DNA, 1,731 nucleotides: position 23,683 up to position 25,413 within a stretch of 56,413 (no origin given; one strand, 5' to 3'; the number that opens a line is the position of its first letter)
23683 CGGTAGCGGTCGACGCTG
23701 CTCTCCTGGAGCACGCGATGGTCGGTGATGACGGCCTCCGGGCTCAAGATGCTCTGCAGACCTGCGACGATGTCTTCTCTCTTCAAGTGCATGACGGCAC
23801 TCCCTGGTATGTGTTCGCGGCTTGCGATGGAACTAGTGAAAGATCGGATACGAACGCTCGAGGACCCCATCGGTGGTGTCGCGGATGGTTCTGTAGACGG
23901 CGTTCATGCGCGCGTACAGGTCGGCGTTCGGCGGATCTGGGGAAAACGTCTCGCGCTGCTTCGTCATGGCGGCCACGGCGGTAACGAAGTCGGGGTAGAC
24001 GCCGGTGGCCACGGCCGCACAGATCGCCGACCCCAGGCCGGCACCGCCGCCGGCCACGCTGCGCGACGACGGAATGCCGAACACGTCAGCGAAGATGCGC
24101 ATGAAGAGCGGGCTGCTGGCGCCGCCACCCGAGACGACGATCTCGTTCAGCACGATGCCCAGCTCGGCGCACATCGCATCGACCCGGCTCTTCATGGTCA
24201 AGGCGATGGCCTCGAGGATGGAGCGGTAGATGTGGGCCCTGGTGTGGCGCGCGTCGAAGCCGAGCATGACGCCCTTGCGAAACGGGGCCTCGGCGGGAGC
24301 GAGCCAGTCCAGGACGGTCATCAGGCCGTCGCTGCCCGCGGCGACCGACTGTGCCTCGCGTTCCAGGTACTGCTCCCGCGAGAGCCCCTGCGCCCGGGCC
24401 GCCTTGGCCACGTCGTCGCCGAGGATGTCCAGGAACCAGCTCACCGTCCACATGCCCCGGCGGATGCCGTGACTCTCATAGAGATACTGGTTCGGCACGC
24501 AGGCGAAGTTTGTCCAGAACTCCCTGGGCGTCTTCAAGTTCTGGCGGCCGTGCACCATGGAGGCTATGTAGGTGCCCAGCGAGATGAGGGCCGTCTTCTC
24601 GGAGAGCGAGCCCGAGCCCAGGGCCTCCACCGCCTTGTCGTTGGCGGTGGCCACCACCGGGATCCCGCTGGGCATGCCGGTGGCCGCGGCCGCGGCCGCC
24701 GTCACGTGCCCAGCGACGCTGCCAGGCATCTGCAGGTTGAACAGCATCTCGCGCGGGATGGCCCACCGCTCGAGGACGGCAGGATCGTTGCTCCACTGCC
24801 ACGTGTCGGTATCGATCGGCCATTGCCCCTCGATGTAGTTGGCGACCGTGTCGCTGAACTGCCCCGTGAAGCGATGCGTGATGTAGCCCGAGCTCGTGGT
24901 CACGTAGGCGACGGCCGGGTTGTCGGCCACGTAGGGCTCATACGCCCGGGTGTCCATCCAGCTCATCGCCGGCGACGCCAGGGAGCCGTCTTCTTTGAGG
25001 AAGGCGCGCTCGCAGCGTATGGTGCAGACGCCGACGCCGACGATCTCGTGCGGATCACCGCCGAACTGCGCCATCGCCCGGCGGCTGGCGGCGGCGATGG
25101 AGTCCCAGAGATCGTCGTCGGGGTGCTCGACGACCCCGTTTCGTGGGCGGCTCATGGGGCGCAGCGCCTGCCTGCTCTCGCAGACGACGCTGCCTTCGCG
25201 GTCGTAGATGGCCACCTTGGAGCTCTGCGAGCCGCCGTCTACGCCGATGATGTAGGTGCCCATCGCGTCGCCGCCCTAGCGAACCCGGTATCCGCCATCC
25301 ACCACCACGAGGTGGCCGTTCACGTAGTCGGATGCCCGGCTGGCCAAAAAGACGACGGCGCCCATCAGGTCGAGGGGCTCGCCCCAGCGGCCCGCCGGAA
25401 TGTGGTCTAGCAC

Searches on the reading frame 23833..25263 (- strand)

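Call 30: search_protein_families(library=ncbifam, max_evalue=0.00001, proteins=[window:23833-25263:-])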
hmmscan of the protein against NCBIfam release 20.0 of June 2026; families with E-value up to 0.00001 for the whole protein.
window:23833-25263:- (476 aa): 12 families
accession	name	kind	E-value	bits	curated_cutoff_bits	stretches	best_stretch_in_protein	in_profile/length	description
TIGR01312.1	XylB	equivalog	4.4e-48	164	380.25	2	125-460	155-479/481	xylulokinase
NF008187.0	PRK10939.1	equivalog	3e-38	131.7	528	1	98-464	140-503/521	autoinducer-2 kinase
NF003154.0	PRK04123.1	equivalog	2.8e-34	118.8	428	1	177-463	245-536/554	ribulokinase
TIGR01234.1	L-ribulokinase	equivalog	2.6e-30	105.7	583.25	1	177-462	238-528/536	ribulokinase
TIGR01311.1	glycerol_kin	equivalog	1e-29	103.3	590.35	2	151-456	190-486/496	glycerol kinase GlpK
NF000756.0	PRK00047.1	subfamily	2.4e-29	102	498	2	153-461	196-492/502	glycerol kinase GlpK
TIGR02628.1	fuculo_kin_coli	equivalog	7.2e-26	91.2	470.9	1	119-442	153-464/465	L-fuculokinase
TIGR01314.1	gntK_FGGY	equivalog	1.5e-25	89.8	648.55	1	155-457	185-486/505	gluconokinase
TIGR01315.1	5C_CHO_kinase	subfamily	3.6e-22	78.8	408.7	2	322-463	392-536/541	FGGY family pentulose kinase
NF011601.0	PRK15027.1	equivalog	9.3e-21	73.8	912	1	108-460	138-475/484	xylulokinase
NF007925.0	PRK10640.1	equivalog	2.7e-07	29.3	639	0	118-233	154-261/489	rhamnulokinase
TIGR02627.1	rhamnulo_kin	equivalog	1.8e-06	26.8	527.95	0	126-233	156-255/454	rhamnulokinase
